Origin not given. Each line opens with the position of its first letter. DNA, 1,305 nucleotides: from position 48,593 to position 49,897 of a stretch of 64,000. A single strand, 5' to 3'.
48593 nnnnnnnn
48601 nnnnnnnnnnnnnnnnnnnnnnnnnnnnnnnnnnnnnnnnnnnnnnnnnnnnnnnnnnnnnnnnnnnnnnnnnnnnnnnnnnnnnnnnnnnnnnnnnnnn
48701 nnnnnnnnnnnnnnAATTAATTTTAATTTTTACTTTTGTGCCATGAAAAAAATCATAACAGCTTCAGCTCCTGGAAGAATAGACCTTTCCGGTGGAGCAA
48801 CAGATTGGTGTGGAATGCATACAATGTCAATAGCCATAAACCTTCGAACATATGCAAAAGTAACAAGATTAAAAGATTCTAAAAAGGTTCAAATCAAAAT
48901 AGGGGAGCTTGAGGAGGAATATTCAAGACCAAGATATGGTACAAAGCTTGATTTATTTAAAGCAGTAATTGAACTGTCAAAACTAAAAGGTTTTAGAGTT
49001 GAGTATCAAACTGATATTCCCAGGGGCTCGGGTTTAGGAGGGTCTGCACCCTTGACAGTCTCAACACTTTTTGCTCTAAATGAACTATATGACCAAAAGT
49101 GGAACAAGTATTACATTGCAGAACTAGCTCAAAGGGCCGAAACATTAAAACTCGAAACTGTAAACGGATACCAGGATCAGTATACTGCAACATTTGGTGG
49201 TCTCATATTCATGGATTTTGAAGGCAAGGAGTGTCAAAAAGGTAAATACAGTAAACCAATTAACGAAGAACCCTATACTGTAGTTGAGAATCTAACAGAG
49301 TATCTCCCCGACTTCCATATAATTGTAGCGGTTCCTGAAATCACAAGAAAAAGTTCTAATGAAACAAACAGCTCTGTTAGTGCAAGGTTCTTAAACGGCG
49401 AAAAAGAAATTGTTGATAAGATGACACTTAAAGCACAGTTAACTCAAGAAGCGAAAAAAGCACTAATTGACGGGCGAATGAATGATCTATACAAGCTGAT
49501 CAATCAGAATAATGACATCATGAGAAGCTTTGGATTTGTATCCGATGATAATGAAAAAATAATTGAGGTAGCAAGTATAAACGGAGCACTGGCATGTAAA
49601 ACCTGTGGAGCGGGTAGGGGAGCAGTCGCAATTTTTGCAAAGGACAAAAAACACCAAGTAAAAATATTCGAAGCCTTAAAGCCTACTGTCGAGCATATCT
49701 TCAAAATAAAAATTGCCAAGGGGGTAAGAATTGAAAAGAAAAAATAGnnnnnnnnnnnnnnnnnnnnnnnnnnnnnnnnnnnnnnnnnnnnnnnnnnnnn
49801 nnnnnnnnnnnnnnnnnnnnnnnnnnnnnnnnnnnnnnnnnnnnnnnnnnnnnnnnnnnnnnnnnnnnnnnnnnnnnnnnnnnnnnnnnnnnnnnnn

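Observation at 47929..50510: Sugar-activation cassette: ManC-like nucleotidyltransferase with degenerate Gly loop + GHMP kinase + Cof-type phosphatase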

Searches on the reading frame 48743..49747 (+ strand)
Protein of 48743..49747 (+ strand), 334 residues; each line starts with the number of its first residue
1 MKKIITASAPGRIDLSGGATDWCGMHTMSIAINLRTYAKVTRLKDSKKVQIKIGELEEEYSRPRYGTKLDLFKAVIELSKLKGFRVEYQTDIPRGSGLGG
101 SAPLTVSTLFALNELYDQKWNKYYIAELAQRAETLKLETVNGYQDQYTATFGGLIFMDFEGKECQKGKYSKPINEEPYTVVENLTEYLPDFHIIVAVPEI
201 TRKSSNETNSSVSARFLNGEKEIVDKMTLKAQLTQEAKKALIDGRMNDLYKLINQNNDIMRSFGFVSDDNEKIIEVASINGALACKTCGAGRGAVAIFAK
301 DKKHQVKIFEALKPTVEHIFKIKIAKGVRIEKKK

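Call 3: search_protein_families(library=pfam, proteins=[window:48743-49747:+], max_evalue=0.01)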
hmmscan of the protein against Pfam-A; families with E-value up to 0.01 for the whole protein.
window:48743-49747:+ (334 aa): 4 families
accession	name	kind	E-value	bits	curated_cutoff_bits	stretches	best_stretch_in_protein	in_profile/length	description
PF00288.32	GHMP_kinases_N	-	1.6e-17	64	22.3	1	74-153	9-87/87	GHMP kinases N terminal domain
PF10509.15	GalKase_gal_bdg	-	9.9e-08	31.9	23.1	1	5-40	12-47/49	Galactokinase galactose-binding signature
PF08544.19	GHMP_kinases_C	-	3.1e-06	27.9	21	1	238-313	2-80/85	GHMP kinases C terminal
PF22700.2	MVD-like_N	-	0.00092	19.3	27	1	33-131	32-130/157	Diphosphomevalonate decarboxylase-like N-terminal domain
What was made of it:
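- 48743..49747 (+): GHMP-superfamily sugar kinase (334 aa) of the HddA/WcbL-like anomeric-kinase type. It belongs to a Dojkabacteria clade that is sister to an uncharacterised archaeal family. Pfam GHMP_kinases_N/C and GalKase_gal_bdg (call 3).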

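Call 4: search_protein_families(library=ncbifam, proteins=[window:48743-49747:+], max_evalue=0.01)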
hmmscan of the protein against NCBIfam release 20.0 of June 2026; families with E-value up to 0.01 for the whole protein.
window:48743-49747:+ (334 aa): 21 families
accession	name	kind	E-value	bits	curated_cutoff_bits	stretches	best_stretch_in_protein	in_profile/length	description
NF003036.0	PRK03926.1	equivalog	1.1e-28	100.3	403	2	5-158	2-149/302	mevalonate kinase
NF049969.1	GlMnHpPKinHddA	equivalog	1.4e-26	93.8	600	1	3-323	1-327/338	D-glycero-D-manno-heptose 7-phosphate kinase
TIGR00549.1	mevalon_kin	equivalog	3.2e-23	82.6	163.05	1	29-297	21-274/276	mevalonate kinase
NF003006.0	PRK03817.1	equivalog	1.1e-21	77.2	443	1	6-324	3-337/352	galactokinase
NF003705.0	PRK05322.1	equivalog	1.4e-15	56.9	385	1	8-152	23-181/388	galactokinase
TIGR00131.1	gal_kin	equivalog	2.2e-15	56.4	226.65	1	4-152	17-179/388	galactokinase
NF009948.0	PRK13412.1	equivalog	1.9e-11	42.5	721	1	83-312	726-948/974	bifunctional fucokinase/fucose-1-phosphate guanylyltransferase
TIGR01920.1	Shik_kin_archae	equivalog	2.7e-11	43.4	126.85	1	29-158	18-145/266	shikimate kinase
NF003472.0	PRK05101.1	equivalog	1.4e-10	40.6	499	1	5-152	21-181/382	galactokinase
NF001816.0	PRK00555.1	equivalog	2.7e-10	39.7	509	1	82-153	90-161/363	galactokinase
TIGR00191.1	thrB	equivalog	6.6e-10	38.3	168.25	1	80-302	75-269/304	homoserine kinase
NF002288.1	PRK01212.1-4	equivalog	1.3e-09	37.5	194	1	76-134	69-127/303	homoserine kinase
NF040957.1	Arch_PMK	equivalog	6.1e-09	35.8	500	1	7-331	2-316/316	phosphomevalonate kinase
NF040725.1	panto_kin_Meth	equivalog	2.9e-06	26.4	380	1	44-161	47-160/286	pantoate kinase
TIGR01220.1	Pmev_kin_Gr_pos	equivalog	4.7e-05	22.6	165.7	1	95-158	116-178/358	phosphomevalonate kinase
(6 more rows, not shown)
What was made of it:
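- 48743..49747 (+): HddA model NF049969 aligns full length at 93.8 bits, below its cut-off (call 4).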

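Call 7: search_solved_structures(query=window:48743-49747:+, max_evalue=0.001, show_alignments=2)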
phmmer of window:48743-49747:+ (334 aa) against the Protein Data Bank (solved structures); distinct sequences matched with E-value up to 0.001: 21.
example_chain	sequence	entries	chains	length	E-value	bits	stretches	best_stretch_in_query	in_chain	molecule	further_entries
4n3o_A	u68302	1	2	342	2.7e-21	79.2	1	3-318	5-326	Putative D-glycero-D-manno-heptose 7-phosphate kinase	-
6mde_A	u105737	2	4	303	1.1e-17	67.3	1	4-157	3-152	Mevalonate kinase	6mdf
4hac_A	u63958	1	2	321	1.2e-17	67.2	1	4-157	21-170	Mevalonate kinase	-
4usm_A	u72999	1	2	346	1.2e-13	54.1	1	4-299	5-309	PUTATIVE SUGAR KINASE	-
4usk_A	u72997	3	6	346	2.9e-13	52.7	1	4-193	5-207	PUTATIVE SUGAR KINASE | SUGAR KINASE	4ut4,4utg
1s4e_A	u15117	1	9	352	4.3e-13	52.2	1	5-309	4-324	Galactokinase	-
3k85_A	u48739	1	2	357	2.5e-12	49.7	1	80-312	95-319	D-glycero-D-manno-heptose 1-phosphate kinase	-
2cz9_A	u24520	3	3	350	1.3e-11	47.3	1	5-310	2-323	Probable galactokinase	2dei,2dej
8teb_A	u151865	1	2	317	2.2e-11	46.6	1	5-157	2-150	Mevalonate kinase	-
1pie_A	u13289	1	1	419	3.3e-08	36.1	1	8-178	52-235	Galactokinase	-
9iip_A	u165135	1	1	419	1.4e-07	34.1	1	83-312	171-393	L-fucokinase/L-fucose-1-P guanylyltransferase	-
2hfs_A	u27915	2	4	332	1.6e-07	33.9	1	95-312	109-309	Mevalonate kinase, putative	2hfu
6tep_A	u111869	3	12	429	2.1e-07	33.5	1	8-118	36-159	Galactokinase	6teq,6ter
1vis_A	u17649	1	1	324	2.3e-07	33.4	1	79-321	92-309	Mevalonate kinase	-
1kkh_A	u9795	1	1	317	2.4e-07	33.3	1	79-314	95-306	Mevalonate Kinase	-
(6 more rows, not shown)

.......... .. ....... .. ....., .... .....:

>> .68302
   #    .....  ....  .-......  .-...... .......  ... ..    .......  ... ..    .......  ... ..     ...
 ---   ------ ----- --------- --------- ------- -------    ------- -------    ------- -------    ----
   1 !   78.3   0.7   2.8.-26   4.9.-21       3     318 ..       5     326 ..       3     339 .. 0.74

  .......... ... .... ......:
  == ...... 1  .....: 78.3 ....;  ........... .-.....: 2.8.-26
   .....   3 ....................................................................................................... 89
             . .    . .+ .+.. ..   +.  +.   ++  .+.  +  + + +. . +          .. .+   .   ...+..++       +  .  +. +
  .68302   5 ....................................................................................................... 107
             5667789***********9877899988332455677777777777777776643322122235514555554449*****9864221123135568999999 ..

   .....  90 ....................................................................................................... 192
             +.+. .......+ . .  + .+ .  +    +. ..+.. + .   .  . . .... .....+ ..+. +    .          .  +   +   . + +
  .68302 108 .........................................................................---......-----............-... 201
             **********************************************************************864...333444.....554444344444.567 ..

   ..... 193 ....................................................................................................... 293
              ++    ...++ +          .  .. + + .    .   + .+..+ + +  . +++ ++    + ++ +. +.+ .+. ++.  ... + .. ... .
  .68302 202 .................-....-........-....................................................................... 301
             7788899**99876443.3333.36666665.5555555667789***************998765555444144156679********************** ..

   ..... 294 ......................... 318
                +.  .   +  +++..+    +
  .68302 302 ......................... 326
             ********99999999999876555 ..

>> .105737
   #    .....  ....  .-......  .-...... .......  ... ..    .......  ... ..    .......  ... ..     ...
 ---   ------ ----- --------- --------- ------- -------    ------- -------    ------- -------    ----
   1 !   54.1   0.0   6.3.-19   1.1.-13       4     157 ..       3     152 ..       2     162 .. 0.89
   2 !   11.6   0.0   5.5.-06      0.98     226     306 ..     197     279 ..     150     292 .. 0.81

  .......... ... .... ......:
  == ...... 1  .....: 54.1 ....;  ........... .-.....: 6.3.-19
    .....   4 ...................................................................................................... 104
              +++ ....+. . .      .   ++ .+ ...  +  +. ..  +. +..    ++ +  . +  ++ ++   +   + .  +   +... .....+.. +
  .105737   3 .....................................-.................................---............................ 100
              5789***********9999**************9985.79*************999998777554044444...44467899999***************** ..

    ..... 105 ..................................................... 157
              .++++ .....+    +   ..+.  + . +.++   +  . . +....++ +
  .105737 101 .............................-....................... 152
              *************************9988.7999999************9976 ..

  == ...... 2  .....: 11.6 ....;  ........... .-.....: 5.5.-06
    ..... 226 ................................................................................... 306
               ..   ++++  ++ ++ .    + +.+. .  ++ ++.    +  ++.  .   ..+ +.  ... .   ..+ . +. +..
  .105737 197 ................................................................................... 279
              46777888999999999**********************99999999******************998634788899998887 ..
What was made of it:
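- Fucokinase and galactokinase, which are relatives in the same superfamily, act on free sugars (calls 4, 7).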

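Call 17: find_homologous_proteins(query=window:48743-49747:+, max_evalue=1e-10)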
Query window:48743-49747:+ (334 aa): 90 proteins with E <= 1e-10 among 3377 candidates.
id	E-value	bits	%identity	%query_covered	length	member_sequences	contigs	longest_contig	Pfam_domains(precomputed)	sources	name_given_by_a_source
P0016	6.5e-218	740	100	100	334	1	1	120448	PF10509.16,PF00288.33,PF08544.19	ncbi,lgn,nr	ncbi:hypothetical protein JW766_01975 [Candidatus Dojkabacteria bacterium]|nr:hypothetical protein [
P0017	3.6e-159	547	73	99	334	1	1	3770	PF10509.16,PF00288.33,PF08544.19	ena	-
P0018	2.1e-151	521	70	99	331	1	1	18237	PF10509.16,PF00288.33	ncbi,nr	ncbi:MAG: galactokinase family protein [Candidatus Dojkabacteria bacterium]|nr:galactokinase family 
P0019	4.3e-146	504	68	99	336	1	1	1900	PF10509.16,PF00288.33,PF08544.19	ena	-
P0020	2.5e-140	485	67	99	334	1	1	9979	PF10509.16,PF00288.33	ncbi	-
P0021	4.7e-140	484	64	99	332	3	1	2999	PF10509.16,PF00288.33,PF08544.19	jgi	-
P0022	1.2e-139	483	65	98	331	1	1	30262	PF10509.16,PF00288.33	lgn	-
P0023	1.7e-139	482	64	98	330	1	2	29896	PF10509.16,PF00288.33,PF08544.19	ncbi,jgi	jgi:galactokinase/mevalonate kinase-like predicted kinase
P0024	1.9e-136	472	63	99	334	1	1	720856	PF10509.16,PF00288.33,PF08544.19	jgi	jgi:galactokinase/mevalonate kinase-like predicted kinase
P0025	9.0e-136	470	64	99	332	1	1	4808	PF10509.16,PF00288.33,PF08544.19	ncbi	-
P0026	2.9e-135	468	64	99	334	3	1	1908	PF10509.16,PF00288.33,PF08544.19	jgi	-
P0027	6.0e-135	467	62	98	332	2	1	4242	PF10509.16,PF00288.33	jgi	-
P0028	2.3e-134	465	68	93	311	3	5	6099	PF00288.33,PF08544.19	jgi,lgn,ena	-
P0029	1.1e-132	460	62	98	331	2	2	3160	PF00288.33,PF08544.19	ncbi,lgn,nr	ncbi:hypothetical protein KBD45_08500 [Candidatus Dojkabacteria bacterium]|nr:hypothetical protein [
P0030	4.3e-132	458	63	98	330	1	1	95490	PF10509.16,PF00288.33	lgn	-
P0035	1.8e-128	446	61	99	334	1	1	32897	PF10509.16,PF00288.33,PF08544.19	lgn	-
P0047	6.4e-117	408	55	99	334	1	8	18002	PF10509.16,PF00288.33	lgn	-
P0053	1.4e-59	220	40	99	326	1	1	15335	PF00288.33,PF08544.19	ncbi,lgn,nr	ncbi:MAG: hypothetical protein U9N35_03830 [Euryarchaeota archaeon]|nr:hypothetical protein [Euryarc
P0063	1.8e-54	203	38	99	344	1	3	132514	PF00288.33,PF08544.19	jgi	jgi:mevalonate kinase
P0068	1.6e-53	200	41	99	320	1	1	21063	PF00288.33,PF08544.19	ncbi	ncbi:MAG: mevalonate kinase family protein [Candidatus Methanofastidiosia archaeon]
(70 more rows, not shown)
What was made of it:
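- JGI labels several archaeal relatives 'mevalonate kinase' (call 17).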

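Call 18: find_encoding_contigs(protein=P0053, flank=7000, max_places=1)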
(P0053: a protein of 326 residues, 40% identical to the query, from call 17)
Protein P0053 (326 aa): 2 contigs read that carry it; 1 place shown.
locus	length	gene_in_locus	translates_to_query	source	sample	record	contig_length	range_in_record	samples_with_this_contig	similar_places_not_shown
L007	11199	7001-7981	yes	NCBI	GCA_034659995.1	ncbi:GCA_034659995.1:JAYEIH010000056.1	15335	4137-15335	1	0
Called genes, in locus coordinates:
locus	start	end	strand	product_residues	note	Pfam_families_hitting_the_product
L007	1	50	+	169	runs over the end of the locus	PF01979:Amidohydro_1, PF07969:Amidohydro_3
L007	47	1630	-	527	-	PF01268:FTHFS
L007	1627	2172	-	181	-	PF04961:FTCD_C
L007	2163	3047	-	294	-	PF07837:FTCD_N, PF02971:FTCD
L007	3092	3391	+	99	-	PF04032:Rpr2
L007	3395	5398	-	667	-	PF01751:Toprim, PF01131:Topoisom_bac, PF01396:Zn_ribbon_Top1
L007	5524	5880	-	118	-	-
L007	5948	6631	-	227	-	PF16264:SatD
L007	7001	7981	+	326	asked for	PF00288:GHMP_kinases_N, PF08544:GHMP_kinases_C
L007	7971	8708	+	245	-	PF00702:Hydrolase (faint), PF05116:S6PP, PF08282:Hydrolase_3, PF03332:PMM (faint)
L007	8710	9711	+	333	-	PF00483:NTP_transferase, PF01050:MannoseP_isomer (weak), PF07883:Cupin_2 (weak)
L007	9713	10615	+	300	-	PF00483:NTP_transferase, PF12804:NTP_transf_3, PF25084:LbH_EIF2B (weak), PF25087:GMPPB_C (faint), PF24894:Hexapep_GlmU (weak)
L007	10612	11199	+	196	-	PF01073:3Beta_HSD (weak), PF01370:Epimerase, PF04321:RmlD_sub_bind (weak), PF16363:GDP_Man_Dehyd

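Call 19: find_encoding_contigs(protein=P0063, flank=7000, max_places=1)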
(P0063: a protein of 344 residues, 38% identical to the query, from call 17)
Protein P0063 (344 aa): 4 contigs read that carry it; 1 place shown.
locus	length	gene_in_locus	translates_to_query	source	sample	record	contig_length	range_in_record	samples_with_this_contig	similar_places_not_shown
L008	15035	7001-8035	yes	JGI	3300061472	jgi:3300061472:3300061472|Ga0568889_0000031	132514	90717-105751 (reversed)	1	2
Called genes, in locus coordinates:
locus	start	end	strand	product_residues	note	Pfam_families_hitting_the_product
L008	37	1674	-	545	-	PF16927:HisKA_7TM, PF08448:PAS_4 (faint), PF13188:PAS_8 (weak), PF13426:PAS_9 (faint), PF07536:HWE_HK (weak), PF07568:HisKA_2, PF13581:HATPase_c_2 (faint), PF02518:HATPase_c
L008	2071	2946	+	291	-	PF00730:HhH-GPD, PF00633:HHH (weak)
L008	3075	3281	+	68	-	-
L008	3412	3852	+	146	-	-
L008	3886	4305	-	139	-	PF13404:HTH_AsnC-type, PF13412:HTH_24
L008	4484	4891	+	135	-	PF07790:Pilin_N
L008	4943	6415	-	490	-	-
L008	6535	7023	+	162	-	-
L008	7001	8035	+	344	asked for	PF00288:GHMP_kinases_N, PF08544:GHMP_kinases_C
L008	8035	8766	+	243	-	PF00702:Hydrolase (faint), PF08282:Hydrolase_3, PF05116:S6PP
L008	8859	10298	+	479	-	-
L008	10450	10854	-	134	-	-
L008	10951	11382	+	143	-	PF13527:Acetyltransf_9 (faint), PF00583:Acetyltransf_1, PF13673:Acetyltransf_10, PF13508:Acetyltransf_7, PF08445:FR47 (weak)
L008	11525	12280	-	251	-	PF00378:ECH_1, PF16113:ECH_2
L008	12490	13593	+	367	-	PF01950:FBPase_3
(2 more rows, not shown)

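Call 20: find_encoding_contigs(protein=P0068, flank=7000, max_places=1)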
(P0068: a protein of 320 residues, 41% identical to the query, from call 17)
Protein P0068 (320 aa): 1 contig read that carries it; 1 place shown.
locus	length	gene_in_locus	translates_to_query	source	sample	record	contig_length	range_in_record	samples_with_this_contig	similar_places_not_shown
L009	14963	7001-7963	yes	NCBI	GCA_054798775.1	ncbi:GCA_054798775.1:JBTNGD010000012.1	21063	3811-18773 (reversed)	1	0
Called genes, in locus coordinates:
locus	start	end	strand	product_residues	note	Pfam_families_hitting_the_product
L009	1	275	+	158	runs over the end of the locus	PF01022:HTH_5 (weak)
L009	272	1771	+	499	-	PF23545:Zn_ribbon_HMPTM, PF04055:Radical_SAM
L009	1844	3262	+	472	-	PF13353:Fer4_12, PF04055:Radical_SAM, PF13186:SPASM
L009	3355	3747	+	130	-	PF14478:DUF4430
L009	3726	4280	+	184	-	PF07155:ECF-ribofla_trS, PF12822:ECF_trnsprt (weak)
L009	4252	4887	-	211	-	PF07812:TfuA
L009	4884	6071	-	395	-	PF02624:YcaO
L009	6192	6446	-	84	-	-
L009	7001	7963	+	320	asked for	PF00288:GHMP_kinases_N, PF08544:GHMP_kinases_C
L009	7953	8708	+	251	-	PF05116:S6PP, PF08282:Hydrolase_3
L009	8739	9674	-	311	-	-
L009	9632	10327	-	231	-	-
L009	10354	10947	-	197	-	PF04493:Endonuclease_5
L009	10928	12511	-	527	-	PF01409:tRNA-synt_2d, PF18006:SepRS_C (faint)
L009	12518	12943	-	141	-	-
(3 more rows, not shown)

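Call 51: find_related_loci(query=A4, collection=metagenome_contigs, flank=6000)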
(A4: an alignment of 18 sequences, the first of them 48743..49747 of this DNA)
Query A4 (334 aa) in metagenome_contigs; peptide patterns used: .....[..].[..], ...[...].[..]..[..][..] (x = any residue, [..] = any of these).
120 stretches matched a pattern; 30 encode a relative of the query (tblastn E <= 1e-3); 29 distinct loci.
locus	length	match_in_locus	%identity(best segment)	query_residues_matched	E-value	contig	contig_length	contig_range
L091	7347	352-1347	64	1-332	5e-151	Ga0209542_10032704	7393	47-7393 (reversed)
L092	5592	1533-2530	68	1-333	2e-148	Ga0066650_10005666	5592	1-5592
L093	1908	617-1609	64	1-331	3e-156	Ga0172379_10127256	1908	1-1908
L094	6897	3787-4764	63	5-330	9e-139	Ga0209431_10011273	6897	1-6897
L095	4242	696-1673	62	5-330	1e-140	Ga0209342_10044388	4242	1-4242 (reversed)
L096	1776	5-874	64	42-331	1e-141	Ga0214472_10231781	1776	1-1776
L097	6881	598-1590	58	3-333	8e-131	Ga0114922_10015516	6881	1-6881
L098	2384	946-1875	40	5-329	5e-72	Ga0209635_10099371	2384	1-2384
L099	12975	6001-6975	42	1-331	4e-70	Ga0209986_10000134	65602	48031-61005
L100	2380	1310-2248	37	5-331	3e-63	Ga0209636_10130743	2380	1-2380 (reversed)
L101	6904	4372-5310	37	5-331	2e-62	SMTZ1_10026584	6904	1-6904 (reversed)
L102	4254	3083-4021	37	5-331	2e-62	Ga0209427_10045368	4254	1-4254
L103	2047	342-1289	37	5-334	3e-62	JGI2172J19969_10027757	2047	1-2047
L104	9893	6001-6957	38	1-331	2e-58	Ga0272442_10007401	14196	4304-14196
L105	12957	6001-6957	39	1-331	3e-58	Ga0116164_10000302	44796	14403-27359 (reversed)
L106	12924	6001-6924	37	2-331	2e-57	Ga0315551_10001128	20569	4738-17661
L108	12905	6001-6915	38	2-331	3e-57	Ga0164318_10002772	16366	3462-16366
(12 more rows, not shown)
